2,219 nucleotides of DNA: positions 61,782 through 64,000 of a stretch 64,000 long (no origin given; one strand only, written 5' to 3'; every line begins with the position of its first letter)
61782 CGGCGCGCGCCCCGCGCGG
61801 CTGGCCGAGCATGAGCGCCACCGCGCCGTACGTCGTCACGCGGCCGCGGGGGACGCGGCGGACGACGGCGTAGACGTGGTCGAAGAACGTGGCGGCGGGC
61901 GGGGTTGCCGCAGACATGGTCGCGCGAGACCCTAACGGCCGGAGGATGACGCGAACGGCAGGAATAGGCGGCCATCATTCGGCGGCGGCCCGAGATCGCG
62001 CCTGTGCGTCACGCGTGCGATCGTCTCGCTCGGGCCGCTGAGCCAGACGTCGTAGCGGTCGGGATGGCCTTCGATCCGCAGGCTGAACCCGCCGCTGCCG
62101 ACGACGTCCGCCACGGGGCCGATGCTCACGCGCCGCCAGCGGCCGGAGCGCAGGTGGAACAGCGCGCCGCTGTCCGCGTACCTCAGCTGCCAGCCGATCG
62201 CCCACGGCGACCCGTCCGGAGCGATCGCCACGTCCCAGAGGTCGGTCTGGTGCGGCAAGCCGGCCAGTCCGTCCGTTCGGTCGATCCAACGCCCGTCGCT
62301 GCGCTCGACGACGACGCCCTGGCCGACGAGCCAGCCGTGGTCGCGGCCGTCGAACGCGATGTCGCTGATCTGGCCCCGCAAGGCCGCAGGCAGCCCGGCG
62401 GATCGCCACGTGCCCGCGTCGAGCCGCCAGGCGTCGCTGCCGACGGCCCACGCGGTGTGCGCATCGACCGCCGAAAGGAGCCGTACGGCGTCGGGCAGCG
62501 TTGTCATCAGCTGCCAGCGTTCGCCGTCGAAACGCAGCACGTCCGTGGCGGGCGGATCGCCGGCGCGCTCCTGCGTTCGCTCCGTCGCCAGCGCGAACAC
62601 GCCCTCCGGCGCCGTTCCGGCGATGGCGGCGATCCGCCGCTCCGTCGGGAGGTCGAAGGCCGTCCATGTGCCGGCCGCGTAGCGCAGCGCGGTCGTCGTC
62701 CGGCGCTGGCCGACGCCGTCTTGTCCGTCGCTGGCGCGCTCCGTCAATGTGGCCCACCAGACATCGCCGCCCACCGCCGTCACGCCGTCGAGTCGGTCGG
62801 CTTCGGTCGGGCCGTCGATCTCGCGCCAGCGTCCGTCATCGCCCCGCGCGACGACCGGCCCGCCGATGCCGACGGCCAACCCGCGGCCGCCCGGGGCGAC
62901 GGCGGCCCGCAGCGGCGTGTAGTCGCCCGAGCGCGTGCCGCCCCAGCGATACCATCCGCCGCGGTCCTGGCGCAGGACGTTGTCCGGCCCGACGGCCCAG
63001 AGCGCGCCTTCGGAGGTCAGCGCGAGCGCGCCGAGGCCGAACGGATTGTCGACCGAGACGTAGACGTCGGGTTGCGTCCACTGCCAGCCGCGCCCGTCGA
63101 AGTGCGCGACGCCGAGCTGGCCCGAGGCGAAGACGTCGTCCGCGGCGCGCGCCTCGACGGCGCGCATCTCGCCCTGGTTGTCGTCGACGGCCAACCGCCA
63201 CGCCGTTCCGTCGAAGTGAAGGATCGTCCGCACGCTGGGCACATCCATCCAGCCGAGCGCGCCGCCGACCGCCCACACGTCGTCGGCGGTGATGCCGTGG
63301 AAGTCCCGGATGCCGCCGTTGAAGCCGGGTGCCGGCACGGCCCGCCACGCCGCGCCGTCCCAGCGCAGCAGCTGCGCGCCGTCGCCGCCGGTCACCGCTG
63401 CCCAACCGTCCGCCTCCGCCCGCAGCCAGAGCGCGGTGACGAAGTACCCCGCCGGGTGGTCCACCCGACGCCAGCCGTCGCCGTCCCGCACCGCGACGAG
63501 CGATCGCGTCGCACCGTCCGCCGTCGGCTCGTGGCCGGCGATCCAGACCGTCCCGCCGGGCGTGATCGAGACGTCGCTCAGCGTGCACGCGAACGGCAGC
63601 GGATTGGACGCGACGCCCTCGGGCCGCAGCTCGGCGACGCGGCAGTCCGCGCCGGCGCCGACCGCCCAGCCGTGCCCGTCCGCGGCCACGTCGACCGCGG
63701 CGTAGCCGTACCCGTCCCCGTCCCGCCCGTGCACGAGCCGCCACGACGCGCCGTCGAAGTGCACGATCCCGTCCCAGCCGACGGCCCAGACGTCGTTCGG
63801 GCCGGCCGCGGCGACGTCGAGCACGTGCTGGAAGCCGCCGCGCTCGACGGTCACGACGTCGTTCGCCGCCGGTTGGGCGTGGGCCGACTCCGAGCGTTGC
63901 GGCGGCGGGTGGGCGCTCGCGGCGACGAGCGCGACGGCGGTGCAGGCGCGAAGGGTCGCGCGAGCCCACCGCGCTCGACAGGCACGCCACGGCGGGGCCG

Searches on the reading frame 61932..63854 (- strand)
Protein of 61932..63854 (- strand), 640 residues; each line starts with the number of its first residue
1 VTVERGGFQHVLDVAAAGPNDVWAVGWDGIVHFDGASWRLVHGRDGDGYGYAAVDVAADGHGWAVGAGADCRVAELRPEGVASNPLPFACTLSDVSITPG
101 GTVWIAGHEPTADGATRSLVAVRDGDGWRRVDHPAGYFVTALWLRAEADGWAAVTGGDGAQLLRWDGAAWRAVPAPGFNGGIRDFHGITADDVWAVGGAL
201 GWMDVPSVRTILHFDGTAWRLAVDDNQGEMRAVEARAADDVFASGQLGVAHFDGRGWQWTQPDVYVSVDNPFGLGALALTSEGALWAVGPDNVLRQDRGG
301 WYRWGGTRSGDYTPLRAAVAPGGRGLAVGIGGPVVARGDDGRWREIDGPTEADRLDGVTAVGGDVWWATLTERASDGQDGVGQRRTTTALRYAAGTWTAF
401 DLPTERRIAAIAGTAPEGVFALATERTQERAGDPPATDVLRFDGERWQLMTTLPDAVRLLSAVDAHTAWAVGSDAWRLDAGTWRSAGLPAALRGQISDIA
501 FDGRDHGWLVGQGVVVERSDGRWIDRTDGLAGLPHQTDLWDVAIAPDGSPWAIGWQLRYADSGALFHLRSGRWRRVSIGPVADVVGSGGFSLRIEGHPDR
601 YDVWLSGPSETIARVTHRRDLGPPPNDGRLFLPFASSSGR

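Call 8: search_protein_families(library=pfam, proteins=[window:61932-63854:-], max_evalue=0.001)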
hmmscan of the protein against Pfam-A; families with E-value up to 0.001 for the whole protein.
window:61932-63854:- (640 aa): 0 families

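Call 52: search_protein_families(library=pfam, proteins=[window:61932-63854:-], max_evalue=10)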
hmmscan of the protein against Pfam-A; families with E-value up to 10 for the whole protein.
window:61932-63854:- (640 aa): 1 family
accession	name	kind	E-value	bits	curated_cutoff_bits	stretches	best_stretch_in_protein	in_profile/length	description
PF14870.12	PSII_BNR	-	0.021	14.5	27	1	481-526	7-53/303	Photosynthesis system II assembly factor YCF48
